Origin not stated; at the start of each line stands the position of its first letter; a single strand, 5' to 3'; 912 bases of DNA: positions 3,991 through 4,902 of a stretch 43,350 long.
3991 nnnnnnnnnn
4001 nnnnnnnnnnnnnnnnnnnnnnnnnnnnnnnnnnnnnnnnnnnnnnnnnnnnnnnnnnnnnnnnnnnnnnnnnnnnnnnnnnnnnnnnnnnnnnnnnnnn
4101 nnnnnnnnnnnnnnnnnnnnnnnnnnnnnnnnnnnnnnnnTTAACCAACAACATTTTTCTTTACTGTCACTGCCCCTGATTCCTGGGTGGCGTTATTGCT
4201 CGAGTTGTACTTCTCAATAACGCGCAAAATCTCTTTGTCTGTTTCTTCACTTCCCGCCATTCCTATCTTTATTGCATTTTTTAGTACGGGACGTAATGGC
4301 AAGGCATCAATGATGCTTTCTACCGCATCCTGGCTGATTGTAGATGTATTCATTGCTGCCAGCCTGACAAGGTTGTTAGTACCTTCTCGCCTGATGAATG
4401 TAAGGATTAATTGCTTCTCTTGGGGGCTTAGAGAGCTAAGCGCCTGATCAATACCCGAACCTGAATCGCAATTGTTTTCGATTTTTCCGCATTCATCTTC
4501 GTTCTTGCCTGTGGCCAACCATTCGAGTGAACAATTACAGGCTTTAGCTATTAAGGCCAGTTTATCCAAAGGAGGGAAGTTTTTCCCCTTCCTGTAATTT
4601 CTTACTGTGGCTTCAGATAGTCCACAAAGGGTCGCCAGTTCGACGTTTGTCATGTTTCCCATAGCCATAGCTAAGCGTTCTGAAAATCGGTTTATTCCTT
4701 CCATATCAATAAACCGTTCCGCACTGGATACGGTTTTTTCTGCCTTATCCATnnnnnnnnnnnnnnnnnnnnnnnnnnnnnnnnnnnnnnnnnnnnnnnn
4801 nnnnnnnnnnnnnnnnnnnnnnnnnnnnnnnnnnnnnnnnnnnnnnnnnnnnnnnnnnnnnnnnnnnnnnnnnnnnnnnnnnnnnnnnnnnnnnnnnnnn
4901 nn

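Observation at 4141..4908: Mosaic immunity region: XRE-type repressor in a Mu backbone, with repeated ATCG-N10-CGAT operators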

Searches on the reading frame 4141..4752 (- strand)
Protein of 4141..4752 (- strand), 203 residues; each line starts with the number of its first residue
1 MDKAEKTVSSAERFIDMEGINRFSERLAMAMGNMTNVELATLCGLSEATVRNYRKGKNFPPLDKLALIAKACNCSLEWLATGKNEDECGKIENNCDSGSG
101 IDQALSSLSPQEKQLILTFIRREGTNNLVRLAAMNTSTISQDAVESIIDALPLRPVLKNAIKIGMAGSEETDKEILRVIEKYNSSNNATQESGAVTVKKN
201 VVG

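Call 3: search_protein_families(library=pfam, proteins=[window:4141-4752:-], max_evalue=0.01)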
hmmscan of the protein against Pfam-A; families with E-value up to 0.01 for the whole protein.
window:4141-4752:- (203 aa): 9 families
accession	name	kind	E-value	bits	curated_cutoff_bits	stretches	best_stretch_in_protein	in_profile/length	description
PF07022.19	Phage_CI_repr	-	1.6e-09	38.4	22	1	25-85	4-63/65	Bacteriophage CI repressor helix-turn-helix domain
PF01381.28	HTH_3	-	4.1e-09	36.8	23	1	31-79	7-55/55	Helix-turn-helix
PF13443.12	HTH_26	-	8.1e-06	26.4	22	1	29-77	6-55/63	Cro/C1-type HTH DNA-binding domain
PF08281.18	Sigma70_r4_2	-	0.00022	21.2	25.7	0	31-53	24-46/54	Sigma-70, region 4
PF13412.12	HTH_24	-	0.00027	20.9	21.9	0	32-53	16-37/48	Winged helix-turn-helix DNA-binding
PF12728.13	HTH_17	-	0.0032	18.1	27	1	34-64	2-31/51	Helix-turn-helix domain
PF00196.25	GerE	-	0.0041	17.2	23.5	0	27-55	11-39/57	Bacterial regulatory proteins, luxR family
PF13551.12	HTH_29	-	0.0049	17.4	28.1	0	27-55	6-34/64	Winged helix-turn helix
PF13560.12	HTH_31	-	0.0057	17.4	27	0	34-75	15-57/64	Helix-turn-helix domain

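Call 6: search_dna_similar(query=window:4141-4752:-, collection=phages, mode=protein, max_rows=40, max_evalue=0.001)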
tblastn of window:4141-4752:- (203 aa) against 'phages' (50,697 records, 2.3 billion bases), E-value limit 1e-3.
Records with a match: 70; places in all: 70; records where one place covers at least 80% of the query: 0.
Best place of each record, by identity: <60% 70.
By first word of the organism name: Pseudomonas 51; Vibrio 10; Shewanella 2; Klebsiella 1; Alteromonadaceae 1; Bacteriophage 1; Escherichia 1; Arthrobacter 1; Chromohalobacter 1; Xanthomonas 1.
By host as written in the record: Pseudomonas aeruginosa 25; - 12; Vibrio sp. 9; Pseudomonas aeruginosa PA14 8; Pseudomonas aeruginosa clinical isolate 2; Pseudomonas aeruginosa Ps33 2; Shewanella sp. M16 2; Klebsiella pneumoniae 1; and 9 more.
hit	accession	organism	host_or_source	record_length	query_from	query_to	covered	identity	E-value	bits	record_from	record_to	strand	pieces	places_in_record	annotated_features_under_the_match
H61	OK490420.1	Klebsiella phage Kp4866-3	Klebsiella pneumoniae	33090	12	145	66%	31.9%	3e-16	82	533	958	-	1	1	record has no annotation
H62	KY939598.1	Alteromonadaceae phage B23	Alteromonadaceae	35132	20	134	57%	29.8%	4e-8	58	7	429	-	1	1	hypothetical protein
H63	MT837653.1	Bacteriophage sp.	human fecal samples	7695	3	94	45%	35.5%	2e-6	53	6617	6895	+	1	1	record has no annotation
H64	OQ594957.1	Pseudomonas phage vB_Pae_LESphi4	Pseudomonas aeruginosa LESB58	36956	15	82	33%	45.6%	2e-9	62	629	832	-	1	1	CI-like repressor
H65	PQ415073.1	Pseudomonas phage Baskent_P5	Pseudomonas aeruginosa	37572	15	82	33%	45.6%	2e-9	62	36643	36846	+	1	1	helix-turn-helix transcriptional regulator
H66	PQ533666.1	Pseudomonas phage Zilla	Pseudomonas aeruginosa PA14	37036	3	85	41%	36.1%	7e-7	54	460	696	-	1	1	none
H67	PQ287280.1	Pseudomonas phage Komp_PA14_H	Pseudomonas aeruginosa PA14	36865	3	85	41%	36.1%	7e-7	54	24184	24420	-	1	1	transcriptional repressor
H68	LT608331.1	Pseudomonas phage vB_PaeS_PcyII-40_PfII40a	-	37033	3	85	41%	36.1%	7e-7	54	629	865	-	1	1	hypothetical protein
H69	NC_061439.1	Pseudomonas phage vB_PaeS_PcyII-40_PfII40a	-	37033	3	85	41%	36.1%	7e-7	54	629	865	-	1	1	transcriptional repressor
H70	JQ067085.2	Pseudomonas phage PaMx73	Pseudomonas aeruginosa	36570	15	82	33%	44.1%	5e-9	61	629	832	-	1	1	repressor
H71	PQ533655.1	Pseudomonas phage Doze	Pseudomonas aeruginosa PA14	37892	15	82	33%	44.1%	5e-9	61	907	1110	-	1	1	repressor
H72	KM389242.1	Pseudomonas phage F_TK1932sp/Pa1651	-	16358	15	82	33%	44.1%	6e-9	61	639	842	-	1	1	record has no annotation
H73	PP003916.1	Pseudomonas phage vB_Pae_U4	Pseudomonas aeruginosa ST773 ...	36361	15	82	33%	44.1%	6e-9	61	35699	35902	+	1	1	CI-like repressor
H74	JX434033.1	Pseudomonas phage JBD88a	-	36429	15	82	33%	44.1%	6e-9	61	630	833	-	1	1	hypothetical protein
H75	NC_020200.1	Pseudomonas phage JBD88a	-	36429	15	82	33%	44.1%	6e-9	61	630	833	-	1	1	CI-like repressor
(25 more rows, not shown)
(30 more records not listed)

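Call 13: find_homologous_proteins(query=window:4141-4752:-, max_evalue=0.001)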
Query window:4141-4752:- (203 aa): 45 proteins with E <= 0.001 among 199 candidates.
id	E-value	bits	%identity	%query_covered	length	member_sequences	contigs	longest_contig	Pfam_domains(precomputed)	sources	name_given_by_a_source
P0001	6.9e-124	428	99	100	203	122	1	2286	PF01381.29,PF07022.20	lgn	-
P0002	1.8e-121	421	98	100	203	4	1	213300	PF01381.29,PF07022.20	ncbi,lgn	ncbi:helix-turn-helix domain-containing protein [Escherichia coli]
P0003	1.1e-85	304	74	97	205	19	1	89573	PF01381.29,PF07022.20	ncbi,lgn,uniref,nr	ncbi:TPA_asm: helix-turn-helix transcriptional regulator [Salmonella enterica subsp. salamae serovar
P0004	6.9e-82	292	72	98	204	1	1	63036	PF01381.29,PF07022.20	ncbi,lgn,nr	ncbi:helix-turn-helix domain-containing protein [Salmonella enterica]|nr:helix-turn-helix domain-con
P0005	1.7e-80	287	71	97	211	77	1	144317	PF01381.29,PF07022.20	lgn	-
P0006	4.1e-75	269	66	96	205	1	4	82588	PF01381.29,PF07022.20,PF13443.13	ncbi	ncbi:TPA: helix-turn-helix domain-containing protein [Salmonella enterica]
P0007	8.9e-70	252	100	61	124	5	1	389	-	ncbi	ncbi:transcriptional regulator, partial [Escherichia coli]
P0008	3.0e-59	218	58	94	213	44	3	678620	PF13412.13,PF01381.29,PF13560.13,PF13443.13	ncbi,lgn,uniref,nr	ncbi:helix-turn-helix domain-containing protein [Escherichia coli]|uniref:helix-turn-helix domain-co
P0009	8.4e-58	213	57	91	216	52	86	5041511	PF01381.29,PF13560.13,PF13443.13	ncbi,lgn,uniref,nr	ncbi:helix-turn-helix domain-containing protein [Salmonella enterica]|uniref:Helix-turn-helix domain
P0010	2.9e-57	211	58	91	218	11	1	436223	PF01381.29,PF13560.13,PF13443.13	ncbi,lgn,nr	ncbi:helix-turn-helix domain-containing protein [Salmonella enterica]|nr:helix-turn-helix domain-con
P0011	3.5e-57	211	57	91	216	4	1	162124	PF13412.13,PF01381.29,PF07022.20,PF13560.13,PF13443.13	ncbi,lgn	ncbi:TPA: helix-turn-helix domain-containing protein [Salmonella enterica subsp. enterica serovar Pa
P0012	5.2e-57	210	58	91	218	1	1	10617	PF01381.29,PF13560.13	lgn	-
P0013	5.5e-57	210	57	91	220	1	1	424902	PF01381.29,PF13560.13,PF13443.13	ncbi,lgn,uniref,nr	ncbi:TPA: helix-turn-helix domain-containing protein [Salmonella enterica]|uniref:Helix-turn-helix d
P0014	8.4e-57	210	57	91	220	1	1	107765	PF01381.29,PF13560.13,PF13443.13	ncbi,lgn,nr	ncbi:helix-turn-helix domain-containing protein [Salmonella enterica]|nr:helix-turn-helix domain-con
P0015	9.5e-57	210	58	91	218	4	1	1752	PF01381.29,PF13560.13,PF13443.13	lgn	-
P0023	1.2e-47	180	48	100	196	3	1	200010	PF01381.29,PF13443.13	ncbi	ncbi:TPA: helix-turn-helix domain-containing protein [Morganella morganii]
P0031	4.4e-43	165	50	82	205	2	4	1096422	PF01381.29,PF13560.13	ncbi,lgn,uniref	ncbi:helix-turn-helix domain-containing protein [Morganella morganii]|uniref:helix-turn-helix domain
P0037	1.6e-41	160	46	94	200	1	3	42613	PF12844.14,PF01381.29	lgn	-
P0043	5.1e-32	129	41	96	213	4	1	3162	PF12844.14,PF01381.29,PF13560.13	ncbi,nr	ncbi:TPA: helix-turn-helix domain-containing protein [Salmonella enterica subsp. enterica serovar Na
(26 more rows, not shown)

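Call 20: find_related_loci(query=A1, collection=genome_contigs, flank=3000)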
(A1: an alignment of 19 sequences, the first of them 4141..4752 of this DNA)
Query A1 (203 aa) in genome_contigs; peptide patterns used: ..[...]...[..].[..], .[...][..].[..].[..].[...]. (x = any residue, [..] = any of these).
78 stretches matched a pattern; 7 encode a relative of the query (tblastn E <= 1e-3); 7 distinct loci.
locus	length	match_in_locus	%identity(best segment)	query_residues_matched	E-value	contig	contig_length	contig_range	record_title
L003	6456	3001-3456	36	9-142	1e-24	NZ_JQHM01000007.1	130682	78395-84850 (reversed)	Pectobacterium betavasculorum strain NCPPB 2795 ID_13, whole genome shotgun sequence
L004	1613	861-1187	44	13-126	6e-24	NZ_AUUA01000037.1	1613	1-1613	Leminorella grimontii ATCC 33999 = DSM 5078 G544DRAFT_scaffold00035.35_C, whole genome shotgun sequence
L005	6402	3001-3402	37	12-129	1e-22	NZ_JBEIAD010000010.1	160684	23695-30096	Brenneria sp. L3-3Z Scaffold10, whole genome shotgun sequence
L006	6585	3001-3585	29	1-201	7e-20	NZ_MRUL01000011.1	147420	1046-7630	Izhakiella australiensis strain D4N98 NODE_11_length_147420_cov_111.295_ID_3665, whole genome shotgun sequence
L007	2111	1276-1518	47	2-82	1e-19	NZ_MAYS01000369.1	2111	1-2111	Candidatus Erwinia dacicola strain IL contig_430, whole genome shotgun sequence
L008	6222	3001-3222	43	12-85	5e-15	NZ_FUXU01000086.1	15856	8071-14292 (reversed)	Enterovibrio nigricans DSM 22720, whole genome shotgun sequence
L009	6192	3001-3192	38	16-79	9e-8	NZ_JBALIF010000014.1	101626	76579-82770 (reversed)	Citrobacter amalonaticus strain P55 P55_14, whole genome shotgun sequence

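Call 21: find_encoding_contigs(protein=P0003, flank=3000, max_places=2)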
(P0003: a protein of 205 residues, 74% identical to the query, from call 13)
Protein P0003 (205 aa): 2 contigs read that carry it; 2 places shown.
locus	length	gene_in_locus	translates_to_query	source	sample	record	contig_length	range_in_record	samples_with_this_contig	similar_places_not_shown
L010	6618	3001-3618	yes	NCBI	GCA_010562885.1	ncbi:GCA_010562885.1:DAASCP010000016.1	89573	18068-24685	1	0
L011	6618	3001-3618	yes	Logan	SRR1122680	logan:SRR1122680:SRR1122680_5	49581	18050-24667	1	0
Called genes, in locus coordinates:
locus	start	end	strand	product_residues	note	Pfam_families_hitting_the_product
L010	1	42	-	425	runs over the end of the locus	PF04233:Phage_Mu_F, PF18819:MuF_C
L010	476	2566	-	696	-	PF09299:Mu-transpos_C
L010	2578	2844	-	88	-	PF13693:HTH_35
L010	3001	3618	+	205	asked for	PF07022:Phage_CI_repr, PF01381:HTH_3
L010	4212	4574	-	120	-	PF14272:Gly_rich_SFCGS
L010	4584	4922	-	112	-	-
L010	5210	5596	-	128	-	PF07361:Cytochrom_B562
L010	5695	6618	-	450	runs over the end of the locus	PF01523:PmbA_TldD_1st, PF19290:PmbA_TldD_2nd, PF19289:PmbA_TldD_3rd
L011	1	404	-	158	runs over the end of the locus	-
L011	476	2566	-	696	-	PF09299:Mu-transpos_C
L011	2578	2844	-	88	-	PF13693:HTH_35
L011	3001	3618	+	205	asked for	PF07022:Phage_CI_repr, PF01381:HTH_3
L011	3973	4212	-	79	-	PF14189:DUF4312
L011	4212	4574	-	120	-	PF14272:Gly_rich_SFCGS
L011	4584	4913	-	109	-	-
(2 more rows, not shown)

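Call 22: find_encoding_contigs(protein=P0006, flank=3000, max_places=2)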
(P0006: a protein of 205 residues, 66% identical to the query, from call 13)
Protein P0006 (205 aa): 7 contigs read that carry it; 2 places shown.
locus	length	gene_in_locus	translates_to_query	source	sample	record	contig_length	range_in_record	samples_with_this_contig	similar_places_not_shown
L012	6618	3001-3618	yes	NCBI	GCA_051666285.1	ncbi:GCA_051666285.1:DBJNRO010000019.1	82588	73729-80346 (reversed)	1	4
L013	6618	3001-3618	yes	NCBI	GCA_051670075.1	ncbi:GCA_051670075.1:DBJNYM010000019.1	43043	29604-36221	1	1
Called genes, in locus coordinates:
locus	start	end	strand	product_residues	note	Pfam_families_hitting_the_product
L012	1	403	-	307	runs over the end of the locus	PF13191:AAA_16 (faint), PF13604:AAA_30 (faint), PF13401:AAA_22, PF09077:Phage-MuB_C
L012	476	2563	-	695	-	PF09299:Mu-transpos_C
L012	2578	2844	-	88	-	PF13693:HTH_35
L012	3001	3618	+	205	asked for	PF07022:Phage_CI_repr (weak), PF01381:HTH_3, PF13443:HTH_26 (faint)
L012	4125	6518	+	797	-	PF00343:Phosphorylase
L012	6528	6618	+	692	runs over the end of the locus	PF21226:MalQ_N, PF02446:Glyco_hydro_77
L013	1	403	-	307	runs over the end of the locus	PF13191:AAA_16 (faint), PF13604:AAA_30 (faint), PF13401:AAA_22, PF09077:Phage-MuB_C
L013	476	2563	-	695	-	PF09299:Mu-transpos_C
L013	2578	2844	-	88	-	PF13693:HTH_35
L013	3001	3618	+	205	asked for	PF07022:Phage_CI_repr (weak), PF01381:HTH_3, PF13443:HTH_26 (faint)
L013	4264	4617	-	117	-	PF13995:YebF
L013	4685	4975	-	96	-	PF07130:YebG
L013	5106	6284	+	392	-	PF22660:RS_preATP-grasp-like, PF02222:ATP-grasp, PF02786:CPSase_L_D2 (weak), PF07478:Dala_Dala_lig_C, PF21244:PurT_C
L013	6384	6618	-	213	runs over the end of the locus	PF01081:Aldolase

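Call 23: find_encoding_contigs(protein=P0005, flank=3000, max_places=2)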
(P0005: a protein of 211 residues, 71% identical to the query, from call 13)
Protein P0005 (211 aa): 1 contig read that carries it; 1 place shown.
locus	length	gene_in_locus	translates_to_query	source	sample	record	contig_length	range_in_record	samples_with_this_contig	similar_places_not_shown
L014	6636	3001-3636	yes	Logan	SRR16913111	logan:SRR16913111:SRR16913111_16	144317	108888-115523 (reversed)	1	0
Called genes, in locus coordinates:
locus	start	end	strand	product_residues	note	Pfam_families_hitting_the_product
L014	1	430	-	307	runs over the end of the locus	PF00004:AAA (faint), PF13191:AAA_16 (faint), PF13604:AAA_30 (faint), PF13401:AAA_22, PF09077:Phage-MuB_C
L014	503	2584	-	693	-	PF09299:Mu-transpos_C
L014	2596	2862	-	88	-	PF13693:HTH_35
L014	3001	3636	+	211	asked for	PF01381:HTH_3, PF07022:Phage_CI_repr (weak)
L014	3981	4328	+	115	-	PF00528:BPD_transp_1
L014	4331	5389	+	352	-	PF00005:ABC_tran, PF03459:TOBE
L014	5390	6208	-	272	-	PF00702:Hydrolase, PF08282:Hydrolase_3, PF12710:HAD (faint), PF05116:S6PP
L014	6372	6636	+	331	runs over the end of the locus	PF08450:SGL (faint), PF10282:Lactonase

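Call 24: find_encoding_contigs(protein=P0023, flank=3000, max_places=2)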
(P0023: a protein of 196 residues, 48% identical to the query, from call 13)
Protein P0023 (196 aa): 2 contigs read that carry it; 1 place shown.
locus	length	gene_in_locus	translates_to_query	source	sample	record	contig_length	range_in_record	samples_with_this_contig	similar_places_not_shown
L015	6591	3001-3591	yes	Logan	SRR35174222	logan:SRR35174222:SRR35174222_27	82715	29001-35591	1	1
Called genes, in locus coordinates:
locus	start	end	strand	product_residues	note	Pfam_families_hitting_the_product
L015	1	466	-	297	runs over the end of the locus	PF05621:TniB (weak), PF13401:AAA_22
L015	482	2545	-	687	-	PF09299:Mu-transpos_C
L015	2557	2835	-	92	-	PF13693:HTH_35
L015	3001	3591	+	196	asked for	PF01381:HTH_3, PF13443:HTH_26 (weak)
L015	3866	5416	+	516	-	PF00593:TonB_dep_Rec_b-barrel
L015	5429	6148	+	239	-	-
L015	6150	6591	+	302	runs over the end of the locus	PF01497:Peripla_BP_2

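Call 31: find_encoding_contigs(protein=P0009, flank=3000, max_places=2)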
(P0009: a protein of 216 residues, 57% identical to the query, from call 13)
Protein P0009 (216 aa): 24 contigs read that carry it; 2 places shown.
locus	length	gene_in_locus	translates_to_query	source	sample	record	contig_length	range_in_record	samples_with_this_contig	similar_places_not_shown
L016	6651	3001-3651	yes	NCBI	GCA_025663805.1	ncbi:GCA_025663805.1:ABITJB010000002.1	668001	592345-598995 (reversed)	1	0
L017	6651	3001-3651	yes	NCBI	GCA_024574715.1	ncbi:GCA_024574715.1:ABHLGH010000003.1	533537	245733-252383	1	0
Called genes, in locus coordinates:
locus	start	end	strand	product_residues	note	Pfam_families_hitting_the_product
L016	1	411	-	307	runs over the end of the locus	PF13401:AAA_22, PF09077:Phage-MuB_C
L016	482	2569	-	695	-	PF02316:HTH_Tnp_Mu_1, PF09299:Mu-transpos_C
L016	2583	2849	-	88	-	PF13693:HTH_35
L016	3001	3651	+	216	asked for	PF13560:HTH_31, PF01381:HTH_3, PF13443:HTH_26 (weak)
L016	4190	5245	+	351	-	PF09344:Cas_CT1975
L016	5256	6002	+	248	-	PF09704:Cas_Cas5d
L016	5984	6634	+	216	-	PF08798:CRISPR_assoc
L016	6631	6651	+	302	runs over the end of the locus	PF01867:Cas_Cas1 (faint)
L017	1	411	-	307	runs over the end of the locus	PF13401:AAA_22, PF09077:Phage-MuB_C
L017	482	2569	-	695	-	PF02316:HTH_Tnp_Mu_1, PF09299:Mu-transpos_C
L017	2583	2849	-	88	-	PF13693:HTH_35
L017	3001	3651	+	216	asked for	PF13560:HTH_31, PF01381:HTH_3, PF13443:HTH_26 (weak)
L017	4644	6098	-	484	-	PF02133:Transp_cyt_pur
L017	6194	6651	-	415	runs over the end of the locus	PF00083:Sugar_tr (faint), PF06779:MFS_4, PF07690:MFS_1, PF12832:MFS_1_like (faint), PF07690:MFS_1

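Call 32: find_encoding_contigs(protein=P0031, flank=3000, max_places=2)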
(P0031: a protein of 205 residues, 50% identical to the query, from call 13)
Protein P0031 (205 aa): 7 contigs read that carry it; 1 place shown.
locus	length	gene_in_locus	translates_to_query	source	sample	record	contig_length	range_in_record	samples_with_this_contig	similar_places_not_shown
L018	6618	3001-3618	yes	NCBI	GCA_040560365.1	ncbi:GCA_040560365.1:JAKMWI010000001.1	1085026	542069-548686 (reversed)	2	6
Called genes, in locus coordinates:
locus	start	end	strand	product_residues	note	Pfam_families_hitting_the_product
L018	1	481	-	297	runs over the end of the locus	PF05621:TniB (weak), PF13401:AAA_22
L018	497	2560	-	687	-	PF09299:Mu-transpos_C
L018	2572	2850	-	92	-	PF13693:HTH_35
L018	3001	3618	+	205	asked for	PF01381:HTH_3, PF13560:HTH_31 (weak)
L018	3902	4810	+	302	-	PF00126:HTH_1, PF03466:LysR_substrate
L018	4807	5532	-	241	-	PF04402:SIMPL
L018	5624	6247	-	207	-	PF01810:LysE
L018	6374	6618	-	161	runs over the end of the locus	-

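Call 33: find_encoding_contigs(protein=P0043, flank=3000, max_places=2)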
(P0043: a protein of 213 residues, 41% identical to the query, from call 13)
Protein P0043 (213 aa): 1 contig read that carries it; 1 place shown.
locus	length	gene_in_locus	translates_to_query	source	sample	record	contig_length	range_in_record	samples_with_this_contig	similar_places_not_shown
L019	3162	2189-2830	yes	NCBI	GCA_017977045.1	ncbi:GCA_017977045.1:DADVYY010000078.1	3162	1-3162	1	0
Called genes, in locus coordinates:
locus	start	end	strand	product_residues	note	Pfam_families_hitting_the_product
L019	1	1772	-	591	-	PF02316:HTH_Tnp_Mu_1, PF09299:Mu-transpos_C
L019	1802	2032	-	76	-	PF13693:HTH_35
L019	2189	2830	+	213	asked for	PF12844:HTH_19, PF13560:HTH_31, PF01381:HTH_3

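Call 34: find_encoding_contigs(protein=P0037, flank=3000, max_places=2)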
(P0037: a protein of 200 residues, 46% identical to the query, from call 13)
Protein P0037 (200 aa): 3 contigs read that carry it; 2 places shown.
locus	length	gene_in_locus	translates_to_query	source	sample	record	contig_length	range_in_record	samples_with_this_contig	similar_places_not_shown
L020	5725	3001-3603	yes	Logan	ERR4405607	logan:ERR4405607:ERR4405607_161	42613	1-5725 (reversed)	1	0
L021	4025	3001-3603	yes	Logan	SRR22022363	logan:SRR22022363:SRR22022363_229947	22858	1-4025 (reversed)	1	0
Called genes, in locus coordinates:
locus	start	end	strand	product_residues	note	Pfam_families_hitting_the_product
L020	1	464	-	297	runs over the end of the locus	PF05621:TniB (faint), PF13401:AAA_22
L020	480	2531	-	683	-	PF09299:Mu-transpos_C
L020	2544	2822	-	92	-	PF13693:HTH_35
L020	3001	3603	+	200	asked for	PF01381:HTH_3, PF12844:HTH_19 (faint)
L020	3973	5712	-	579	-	PF13191:AAA_16 (faint), PF00005:ABC_tran, PF00006:ATP-synt_ab (faint), PF02463:SMC_N (faint), PF05729:NACHT (faint), PF13304:AAA_21 (faint), PF13401:AAA_22 (faint), PF00005:ABC_tran, +1 more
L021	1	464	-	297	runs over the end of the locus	PF05621:TniB (faint), PF13401:AAA_22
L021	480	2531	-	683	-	PF09299:Mu-transpos_C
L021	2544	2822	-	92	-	PF13693:HTH_35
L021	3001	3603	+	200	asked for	PF01381:HTH_3, PF12844:HTH_19 (faint)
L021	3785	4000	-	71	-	PF01032:FecCD (weak)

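Call 62: search_solved_structures(query=A1, max_evalue=0.01)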
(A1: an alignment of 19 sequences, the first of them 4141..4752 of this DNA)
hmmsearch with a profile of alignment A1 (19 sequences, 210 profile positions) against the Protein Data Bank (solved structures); distinct sequences matched with E-value up to 0.01: 21.
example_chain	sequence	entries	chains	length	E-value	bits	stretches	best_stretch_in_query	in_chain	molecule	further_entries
3bs3_A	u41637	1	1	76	2.3e-06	30.1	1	35-88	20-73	Putative DNA-binding protein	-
1per_L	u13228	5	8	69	1.9e-05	27.1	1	37-91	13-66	PROTEIN (434 REPRESSOR) | 434 REPRESSOR | REPRESSOR PROTEIN CI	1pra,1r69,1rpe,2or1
2r63_A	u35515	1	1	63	2.2e-05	26.9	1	30-87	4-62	REPRESSOR PROTEIN FROM BACTERIOPHAGE 434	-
1r63_A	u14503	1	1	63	8.9e-05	24.9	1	37-87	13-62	REPRESSOR PROTEIN FROM BACTERIOPHAGE 434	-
6b9s_A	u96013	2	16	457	0.00013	24.4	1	36-85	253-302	Methylphosphonate synthase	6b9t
1sq8_A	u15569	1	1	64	0.00029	23.2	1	37-87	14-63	dh434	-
1adr_A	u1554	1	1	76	0.00034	23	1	37-92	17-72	P22 C2 REPRESSOR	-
8tac_A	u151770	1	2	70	0.00096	21.5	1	29-79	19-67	DBP48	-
3omt_A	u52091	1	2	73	0.0012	21.3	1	31-86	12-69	uncharacterized protein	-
3jxb_C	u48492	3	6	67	0.0017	20.7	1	37-87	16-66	Repressor protein C2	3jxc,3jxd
2r1j_L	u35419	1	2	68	0.0017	20.7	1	37-87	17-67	Repressor protein C2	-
1zug_A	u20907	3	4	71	0.002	20.5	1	29-91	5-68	PHAGE 434 CRO PROTEIN | REGULATORY PROTEIN CRO | PROTEIN (434 CRO)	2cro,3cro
8bny_A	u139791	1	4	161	0.0021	20.4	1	34-128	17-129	Immunity repressor protein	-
9sf2_A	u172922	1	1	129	0.0037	19.6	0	37-109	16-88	Transcriptional regulator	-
2mez_A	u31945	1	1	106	0.004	19.5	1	38-82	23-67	Multiprotein Bridging Factor (MBP-like)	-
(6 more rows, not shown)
